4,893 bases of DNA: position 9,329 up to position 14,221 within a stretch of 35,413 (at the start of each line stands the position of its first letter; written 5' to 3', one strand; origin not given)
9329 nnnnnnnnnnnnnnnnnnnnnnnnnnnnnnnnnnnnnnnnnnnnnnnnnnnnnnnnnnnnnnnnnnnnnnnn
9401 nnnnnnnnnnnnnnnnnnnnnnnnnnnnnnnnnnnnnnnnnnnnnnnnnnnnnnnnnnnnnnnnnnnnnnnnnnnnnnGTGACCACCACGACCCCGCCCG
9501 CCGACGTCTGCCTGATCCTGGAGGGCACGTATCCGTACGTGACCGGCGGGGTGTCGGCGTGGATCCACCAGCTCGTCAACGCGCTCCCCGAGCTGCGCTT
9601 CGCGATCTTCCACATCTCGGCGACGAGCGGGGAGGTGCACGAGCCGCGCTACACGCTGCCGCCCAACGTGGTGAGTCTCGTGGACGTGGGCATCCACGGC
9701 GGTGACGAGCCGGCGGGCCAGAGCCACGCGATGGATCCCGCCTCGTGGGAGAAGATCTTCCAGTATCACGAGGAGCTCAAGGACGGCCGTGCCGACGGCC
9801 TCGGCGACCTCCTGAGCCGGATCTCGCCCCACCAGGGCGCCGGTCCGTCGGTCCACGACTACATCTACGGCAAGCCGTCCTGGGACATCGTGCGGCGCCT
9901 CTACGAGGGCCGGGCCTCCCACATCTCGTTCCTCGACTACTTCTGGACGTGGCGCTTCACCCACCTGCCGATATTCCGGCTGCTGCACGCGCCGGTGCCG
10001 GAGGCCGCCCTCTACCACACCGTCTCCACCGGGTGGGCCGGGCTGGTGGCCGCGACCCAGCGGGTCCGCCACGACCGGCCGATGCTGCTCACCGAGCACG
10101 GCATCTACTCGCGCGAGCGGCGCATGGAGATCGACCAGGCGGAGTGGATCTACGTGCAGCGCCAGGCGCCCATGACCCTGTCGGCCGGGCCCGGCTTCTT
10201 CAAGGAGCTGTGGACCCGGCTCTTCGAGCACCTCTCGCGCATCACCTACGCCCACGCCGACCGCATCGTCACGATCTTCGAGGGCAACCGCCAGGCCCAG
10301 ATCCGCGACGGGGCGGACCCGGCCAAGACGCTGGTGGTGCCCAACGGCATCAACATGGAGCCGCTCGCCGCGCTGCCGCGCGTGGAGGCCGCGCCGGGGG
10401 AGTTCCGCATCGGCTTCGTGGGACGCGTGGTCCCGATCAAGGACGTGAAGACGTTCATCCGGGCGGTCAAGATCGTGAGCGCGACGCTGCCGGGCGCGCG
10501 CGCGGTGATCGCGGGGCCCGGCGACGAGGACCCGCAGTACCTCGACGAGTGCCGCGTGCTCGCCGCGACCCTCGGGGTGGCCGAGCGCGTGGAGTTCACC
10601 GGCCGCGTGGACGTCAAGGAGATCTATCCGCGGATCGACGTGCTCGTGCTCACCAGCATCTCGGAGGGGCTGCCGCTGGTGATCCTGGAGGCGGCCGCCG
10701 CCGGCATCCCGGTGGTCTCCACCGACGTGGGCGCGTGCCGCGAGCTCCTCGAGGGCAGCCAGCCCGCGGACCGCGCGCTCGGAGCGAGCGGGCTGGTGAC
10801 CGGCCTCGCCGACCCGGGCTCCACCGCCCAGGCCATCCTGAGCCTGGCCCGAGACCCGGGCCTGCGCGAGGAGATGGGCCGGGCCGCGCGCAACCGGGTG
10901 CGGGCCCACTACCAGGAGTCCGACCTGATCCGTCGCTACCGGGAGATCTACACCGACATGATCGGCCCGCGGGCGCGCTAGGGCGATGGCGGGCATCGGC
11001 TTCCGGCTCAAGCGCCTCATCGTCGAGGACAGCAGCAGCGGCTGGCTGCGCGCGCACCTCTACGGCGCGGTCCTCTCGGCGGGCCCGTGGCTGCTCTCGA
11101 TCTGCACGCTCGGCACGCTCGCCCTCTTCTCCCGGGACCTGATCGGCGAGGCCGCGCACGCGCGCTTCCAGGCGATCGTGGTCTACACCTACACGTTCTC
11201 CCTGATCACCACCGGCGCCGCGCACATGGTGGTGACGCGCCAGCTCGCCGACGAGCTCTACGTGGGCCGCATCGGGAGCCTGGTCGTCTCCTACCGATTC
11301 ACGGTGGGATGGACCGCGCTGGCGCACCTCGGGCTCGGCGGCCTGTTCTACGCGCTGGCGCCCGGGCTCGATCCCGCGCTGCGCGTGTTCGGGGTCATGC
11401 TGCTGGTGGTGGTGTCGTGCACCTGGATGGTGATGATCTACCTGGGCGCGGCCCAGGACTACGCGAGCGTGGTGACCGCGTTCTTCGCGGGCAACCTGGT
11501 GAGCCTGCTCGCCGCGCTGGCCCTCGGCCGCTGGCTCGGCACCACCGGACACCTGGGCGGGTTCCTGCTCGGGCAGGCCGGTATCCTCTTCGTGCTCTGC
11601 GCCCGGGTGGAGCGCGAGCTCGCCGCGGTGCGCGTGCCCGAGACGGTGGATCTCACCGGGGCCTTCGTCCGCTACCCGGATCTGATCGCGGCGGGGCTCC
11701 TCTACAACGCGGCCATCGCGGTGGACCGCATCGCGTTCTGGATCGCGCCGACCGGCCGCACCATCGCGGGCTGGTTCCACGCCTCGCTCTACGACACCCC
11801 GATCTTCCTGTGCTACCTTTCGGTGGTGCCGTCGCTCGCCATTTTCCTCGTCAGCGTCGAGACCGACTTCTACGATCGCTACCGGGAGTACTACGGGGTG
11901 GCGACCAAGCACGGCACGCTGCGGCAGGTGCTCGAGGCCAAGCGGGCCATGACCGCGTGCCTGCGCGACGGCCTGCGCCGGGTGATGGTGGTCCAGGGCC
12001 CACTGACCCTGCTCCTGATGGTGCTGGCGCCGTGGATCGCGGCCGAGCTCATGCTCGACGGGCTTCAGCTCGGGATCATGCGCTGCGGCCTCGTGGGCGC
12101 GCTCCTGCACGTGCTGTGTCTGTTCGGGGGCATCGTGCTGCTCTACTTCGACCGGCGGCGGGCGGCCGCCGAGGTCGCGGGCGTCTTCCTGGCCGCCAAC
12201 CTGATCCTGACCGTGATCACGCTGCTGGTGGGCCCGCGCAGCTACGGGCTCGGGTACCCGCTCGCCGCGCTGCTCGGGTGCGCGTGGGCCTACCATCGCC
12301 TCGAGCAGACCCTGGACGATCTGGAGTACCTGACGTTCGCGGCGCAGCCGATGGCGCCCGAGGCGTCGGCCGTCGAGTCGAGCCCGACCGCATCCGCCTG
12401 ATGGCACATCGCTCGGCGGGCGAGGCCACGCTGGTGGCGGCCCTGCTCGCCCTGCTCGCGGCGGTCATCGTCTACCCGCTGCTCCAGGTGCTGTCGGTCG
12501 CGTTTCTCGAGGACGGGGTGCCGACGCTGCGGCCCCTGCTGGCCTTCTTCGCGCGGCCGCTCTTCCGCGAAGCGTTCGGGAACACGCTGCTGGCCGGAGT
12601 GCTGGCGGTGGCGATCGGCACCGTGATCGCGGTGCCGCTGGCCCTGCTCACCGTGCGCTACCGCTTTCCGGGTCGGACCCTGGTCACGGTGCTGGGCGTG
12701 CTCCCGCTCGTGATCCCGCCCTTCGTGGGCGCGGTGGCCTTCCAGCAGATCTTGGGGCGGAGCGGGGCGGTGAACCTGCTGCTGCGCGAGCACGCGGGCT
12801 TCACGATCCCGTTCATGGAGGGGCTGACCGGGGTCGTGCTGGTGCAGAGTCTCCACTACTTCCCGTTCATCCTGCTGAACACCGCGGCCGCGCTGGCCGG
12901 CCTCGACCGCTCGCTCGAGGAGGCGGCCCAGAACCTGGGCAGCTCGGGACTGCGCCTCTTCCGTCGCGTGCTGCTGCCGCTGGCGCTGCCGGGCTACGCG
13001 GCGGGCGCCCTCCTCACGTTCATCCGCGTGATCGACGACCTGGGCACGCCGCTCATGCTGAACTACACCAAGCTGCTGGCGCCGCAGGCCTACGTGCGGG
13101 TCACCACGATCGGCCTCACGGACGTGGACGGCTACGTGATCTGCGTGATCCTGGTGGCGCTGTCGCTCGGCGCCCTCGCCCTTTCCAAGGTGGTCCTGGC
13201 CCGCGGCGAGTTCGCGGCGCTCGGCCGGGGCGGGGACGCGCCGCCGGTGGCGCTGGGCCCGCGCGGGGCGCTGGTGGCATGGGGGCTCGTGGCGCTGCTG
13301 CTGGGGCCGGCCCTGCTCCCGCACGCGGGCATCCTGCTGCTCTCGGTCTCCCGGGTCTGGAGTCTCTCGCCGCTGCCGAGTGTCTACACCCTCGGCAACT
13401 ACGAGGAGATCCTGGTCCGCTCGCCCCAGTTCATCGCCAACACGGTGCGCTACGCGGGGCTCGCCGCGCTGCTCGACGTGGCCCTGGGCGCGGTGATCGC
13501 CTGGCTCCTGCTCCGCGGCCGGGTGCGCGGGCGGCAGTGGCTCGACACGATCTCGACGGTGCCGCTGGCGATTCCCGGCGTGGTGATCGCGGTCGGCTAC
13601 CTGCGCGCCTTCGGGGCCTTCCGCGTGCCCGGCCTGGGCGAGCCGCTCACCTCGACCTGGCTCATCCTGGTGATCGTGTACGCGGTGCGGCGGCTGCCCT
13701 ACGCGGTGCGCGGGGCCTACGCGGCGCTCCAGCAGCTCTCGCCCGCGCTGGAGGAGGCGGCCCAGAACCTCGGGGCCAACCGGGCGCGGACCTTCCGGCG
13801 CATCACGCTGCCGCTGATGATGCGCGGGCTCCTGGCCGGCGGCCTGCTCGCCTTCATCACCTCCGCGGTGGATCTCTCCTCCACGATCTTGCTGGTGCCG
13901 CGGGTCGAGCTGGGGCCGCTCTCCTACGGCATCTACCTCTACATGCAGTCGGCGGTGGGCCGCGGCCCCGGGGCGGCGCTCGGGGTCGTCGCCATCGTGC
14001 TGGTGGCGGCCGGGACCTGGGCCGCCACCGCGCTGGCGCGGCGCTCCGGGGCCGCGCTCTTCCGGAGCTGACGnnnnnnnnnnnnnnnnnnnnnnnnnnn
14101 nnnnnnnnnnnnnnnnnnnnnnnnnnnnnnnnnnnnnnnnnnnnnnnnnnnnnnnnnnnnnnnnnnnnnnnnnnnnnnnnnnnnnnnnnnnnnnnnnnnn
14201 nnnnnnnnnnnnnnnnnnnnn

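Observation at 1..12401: Complete Pel-type exopolysaccharide locus encoded by nine genes instead of seven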

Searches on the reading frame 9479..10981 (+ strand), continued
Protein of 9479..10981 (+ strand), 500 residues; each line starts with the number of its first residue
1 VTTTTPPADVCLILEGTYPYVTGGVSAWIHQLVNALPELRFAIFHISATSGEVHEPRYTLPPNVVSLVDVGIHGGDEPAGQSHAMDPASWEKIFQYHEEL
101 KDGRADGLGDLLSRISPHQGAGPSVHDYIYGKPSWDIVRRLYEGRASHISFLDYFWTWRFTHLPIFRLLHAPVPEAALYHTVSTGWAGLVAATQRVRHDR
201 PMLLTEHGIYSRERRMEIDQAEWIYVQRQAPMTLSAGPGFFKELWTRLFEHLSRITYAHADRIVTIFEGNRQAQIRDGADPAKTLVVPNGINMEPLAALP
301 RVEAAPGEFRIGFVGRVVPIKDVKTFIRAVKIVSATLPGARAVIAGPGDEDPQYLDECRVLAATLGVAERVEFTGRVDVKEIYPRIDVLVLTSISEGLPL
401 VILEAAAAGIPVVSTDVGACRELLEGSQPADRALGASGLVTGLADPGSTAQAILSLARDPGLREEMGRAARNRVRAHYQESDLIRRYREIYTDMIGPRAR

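Call 73: get_annotated_region(hit=H22, flank=11000)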
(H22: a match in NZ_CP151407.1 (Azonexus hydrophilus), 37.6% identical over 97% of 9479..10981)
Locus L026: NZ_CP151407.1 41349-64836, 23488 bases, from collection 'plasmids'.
description: Azonexus hydrophilus strain NCP973 plasmid unnamed1, complete sequence
organism: Azonexus hydrophilus (NCBI taxid 418702)
taxonomy: Bacteria; Pseudomonadota; Betaproteobacteria; Rhodocyclales; Azonexaceae; Azonexus; Azonexus hydrophilus
host: -; source: metagenomic assembly,groundwater; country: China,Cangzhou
typing (MOB-suite, as given by PLSDB): non-mobilizable
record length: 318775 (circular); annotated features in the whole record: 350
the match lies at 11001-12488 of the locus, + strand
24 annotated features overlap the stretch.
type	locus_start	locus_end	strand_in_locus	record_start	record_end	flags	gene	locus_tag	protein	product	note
CDS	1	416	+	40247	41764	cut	-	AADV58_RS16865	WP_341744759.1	IS66 family transposase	-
CDS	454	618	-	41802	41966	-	-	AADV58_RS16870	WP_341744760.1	hypothetical protein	-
CDS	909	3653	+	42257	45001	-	-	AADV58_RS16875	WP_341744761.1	endo alpha-1,4 polygalactosaminidase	-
CDS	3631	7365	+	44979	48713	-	-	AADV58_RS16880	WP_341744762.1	tetratricopeptide repeat protein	-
CDS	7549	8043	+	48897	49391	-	-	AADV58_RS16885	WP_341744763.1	antitoxin MazE-like protein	-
CDS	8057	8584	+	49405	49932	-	-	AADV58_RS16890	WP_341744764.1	hypothetical protein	-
CDS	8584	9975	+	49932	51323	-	-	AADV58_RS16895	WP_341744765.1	PelD GGDEF domain-containing protein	-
CDS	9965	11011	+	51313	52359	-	-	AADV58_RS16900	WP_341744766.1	hypothetical protein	-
CDS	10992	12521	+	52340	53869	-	pelF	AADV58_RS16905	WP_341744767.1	GT4 family glycosyltransferase PelF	-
CDS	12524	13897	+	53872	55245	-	pelG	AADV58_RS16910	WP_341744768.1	exopolysaccharide Pel transporter PelG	-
CDS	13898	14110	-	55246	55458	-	-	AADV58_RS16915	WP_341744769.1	hypothetical protein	-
CDS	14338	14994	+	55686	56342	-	-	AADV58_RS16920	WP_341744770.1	hypothetical protein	-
CDS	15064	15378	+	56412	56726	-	-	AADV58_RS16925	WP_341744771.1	H-NS histone family protein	-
CDS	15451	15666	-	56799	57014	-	-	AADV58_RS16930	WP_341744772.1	hypothetical protein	-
CDS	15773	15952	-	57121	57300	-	-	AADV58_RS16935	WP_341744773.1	hypothetical protein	-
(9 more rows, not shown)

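Call 85: get_annotated_region(hit=H11, flank=12000)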
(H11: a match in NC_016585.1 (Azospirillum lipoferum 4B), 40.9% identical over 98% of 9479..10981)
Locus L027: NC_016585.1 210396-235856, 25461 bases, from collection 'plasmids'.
description: Azospirillum lipoferum 4B plasmid AZO_p1, complete sequence
organism: Azospirillum lipoferum 4B (NCBI taxid 862719)
taxonomy: Bacteria; Pseudomonadota; Alphaproteobacteria; Rhodospirillales; Azospirillaceae; Azospirillum; Azospirillum lipoferum; Azospirillum lipoferum 4B
host: -; source: -; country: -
typing (MOB-suite, as given by PLSDB): mobilizable; relaxase MOBF,MOBP
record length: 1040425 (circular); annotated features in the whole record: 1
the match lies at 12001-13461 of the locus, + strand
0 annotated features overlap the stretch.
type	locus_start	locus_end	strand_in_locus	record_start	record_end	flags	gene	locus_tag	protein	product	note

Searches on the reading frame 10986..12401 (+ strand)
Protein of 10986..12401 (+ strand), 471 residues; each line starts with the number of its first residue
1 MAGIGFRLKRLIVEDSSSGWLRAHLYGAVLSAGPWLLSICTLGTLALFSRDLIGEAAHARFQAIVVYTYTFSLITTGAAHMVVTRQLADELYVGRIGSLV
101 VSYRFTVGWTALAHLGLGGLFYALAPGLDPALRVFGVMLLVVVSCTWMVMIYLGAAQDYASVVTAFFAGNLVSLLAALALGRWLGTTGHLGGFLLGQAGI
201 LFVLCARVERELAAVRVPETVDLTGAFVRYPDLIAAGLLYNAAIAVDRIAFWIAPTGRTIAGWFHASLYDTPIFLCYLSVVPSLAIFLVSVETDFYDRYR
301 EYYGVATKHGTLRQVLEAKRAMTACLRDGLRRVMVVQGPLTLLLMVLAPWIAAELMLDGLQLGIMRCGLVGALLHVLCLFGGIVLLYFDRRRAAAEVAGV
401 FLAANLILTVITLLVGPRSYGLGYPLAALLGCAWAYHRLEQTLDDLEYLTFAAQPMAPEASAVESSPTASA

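Call 6: search_protein_families(library=pfam, proteins=[window:10986-12401:+], max_evalue=0.01)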
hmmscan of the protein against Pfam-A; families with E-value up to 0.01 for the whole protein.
window:10986-12401:+ (471 aa): 1 family
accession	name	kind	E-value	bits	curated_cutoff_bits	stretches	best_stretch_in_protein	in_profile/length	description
PF16933.10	PelG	-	1.1e-117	394.1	29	1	1-451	1-452/452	Putative exopolysaccharide Exporter (EPS-E)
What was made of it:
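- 10986..12401 (+): g9, PelG polytopic inner-membrane protein. PF16933 PelG E 1e-117, full length 1-451 of 452 (call 6).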

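Call 8: search_protein_families(library=ncbifam, proteins=[window:10986-12401:+], max_evalue=0.01)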
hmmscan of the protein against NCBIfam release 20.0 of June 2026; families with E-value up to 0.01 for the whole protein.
window:10986-12401:+ (471 aa): 0 families

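Call 19: find_encoding_contigs(protein=window:10986-12401:+, flank=10000, max_places=6)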
Protein window:10986-12401:+ (471 aa): no gene with exactly this product is on record in the collection.
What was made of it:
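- Tried and rejected: Exact look-up of the window's PelG in the assembly collection found nothing (call 19).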

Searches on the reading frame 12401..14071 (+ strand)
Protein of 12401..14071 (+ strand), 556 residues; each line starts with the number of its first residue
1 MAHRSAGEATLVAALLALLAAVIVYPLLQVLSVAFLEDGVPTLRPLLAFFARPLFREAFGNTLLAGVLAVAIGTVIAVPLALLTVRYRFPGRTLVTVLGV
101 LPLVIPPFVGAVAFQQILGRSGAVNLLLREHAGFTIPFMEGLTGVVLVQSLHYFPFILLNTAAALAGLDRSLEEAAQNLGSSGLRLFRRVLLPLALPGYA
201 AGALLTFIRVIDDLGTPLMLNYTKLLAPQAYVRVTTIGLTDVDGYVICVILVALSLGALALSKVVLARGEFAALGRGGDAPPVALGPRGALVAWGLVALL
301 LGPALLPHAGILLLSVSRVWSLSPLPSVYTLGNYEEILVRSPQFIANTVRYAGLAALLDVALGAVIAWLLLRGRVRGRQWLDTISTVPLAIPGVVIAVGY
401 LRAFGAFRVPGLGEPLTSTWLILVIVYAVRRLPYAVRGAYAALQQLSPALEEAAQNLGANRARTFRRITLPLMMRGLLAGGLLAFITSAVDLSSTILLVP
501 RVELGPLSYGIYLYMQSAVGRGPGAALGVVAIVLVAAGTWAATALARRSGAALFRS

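Call 6: search_protein_families(library=pfam, proteins=[window:12401-14071:+], max_evalue=0.01)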
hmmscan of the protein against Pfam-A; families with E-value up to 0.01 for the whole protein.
window:12401-14071:+ (556 aa): 1 family
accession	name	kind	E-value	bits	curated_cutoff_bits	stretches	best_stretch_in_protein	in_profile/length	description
PF00528.27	BPD_transp_1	-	4.3e-29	102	26.4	2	361-548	3-181/184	Binding-protein-dependent transport system inner membrane component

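Call 8: search_protein_families(library=ncbifam, proteins=[window:12401-14071:+], max_evalue=0.01)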
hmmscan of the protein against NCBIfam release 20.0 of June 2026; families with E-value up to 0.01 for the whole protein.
window:12401-14071:+ (556 aa): 39 families (the best 25 are shown)
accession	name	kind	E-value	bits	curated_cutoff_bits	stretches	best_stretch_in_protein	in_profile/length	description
NF006939.0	PRK09421.1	equivalog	1.1e-46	159.2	262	2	65-266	18-221/230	molybdate ABC transporter permease subunit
TIGR02141.1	modB_ABC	equivalog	4.5e-46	157.1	182.6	2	63-265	4-205/208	molybdate ABC transporter permease subunit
TIGR03262.1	PhnU2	equivalog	1.9e-42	145.7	593.25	1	10-536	5-523/546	putative 2-aminoethylphosphonate ABC transporter permease subunit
TIGR01581.1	Mo_ABC_porter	hypoth_equivalog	1.8e-41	142.1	210.3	2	56-223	20-184/225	ABC transporter permease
TIGR00969.1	3a0106s02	subfamily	4.7e-40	137.8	240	2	13-263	21-267/272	sulfate ABC transporter permease subunit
NF011624.0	PRK15050.1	equivalog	1.2e-37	129.6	247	2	5-268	21-288/297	2-aminoethylphosphonate ABC transporter permease subunit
NF040839.1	tungstate_WtpB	equivalog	5.7e-37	127.7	340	2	16-265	6-247/251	tungstate ABC transporter permease WtpB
TIGR03226.1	PhnU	equivalog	1.8e-36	126.2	283.45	2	10-268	44-306/311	2-aminoethylphosphonate ABC transporter permease subunit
TIGR02139.1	permease_CysT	equivalog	2.1e-36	125.9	246.1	2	18-219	15-209/265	sulfate ABC transporter permease subunit CysT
NF008208.0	PRK10971.1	equivalog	6.8e-35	120.9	415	2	298-499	14-219/277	sulfate/thiosulfate ABC transporter permease CysT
NF007047.0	PRK09500.1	equivalog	2.8e-31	109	326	2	344-535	59-241/257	spermidine/putrescine ABC transporter permease PotC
TIGR02140.1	permease_CysW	equivalog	9.3e-30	104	329.1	2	10-216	4-203/261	sulfate ABC transporter permease subunit CysW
NF008620.0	PRK11602.1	equivalog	1.2e-24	87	442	2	9-216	20-220/291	sulfate/thiosulfate ABC transporter permease CysW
NF007044.0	PRK09497.1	equivalog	4.8e-24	85.3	348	2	9-209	9-217/285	spermidine/putrescine ABC transporter permease PotB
TIGR03255.1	PhnV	equivalog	2.3e-22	79.9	358.7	2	304-548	27-264/270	2-aminoethylphosphonate ABC transport system, membrane component PhnV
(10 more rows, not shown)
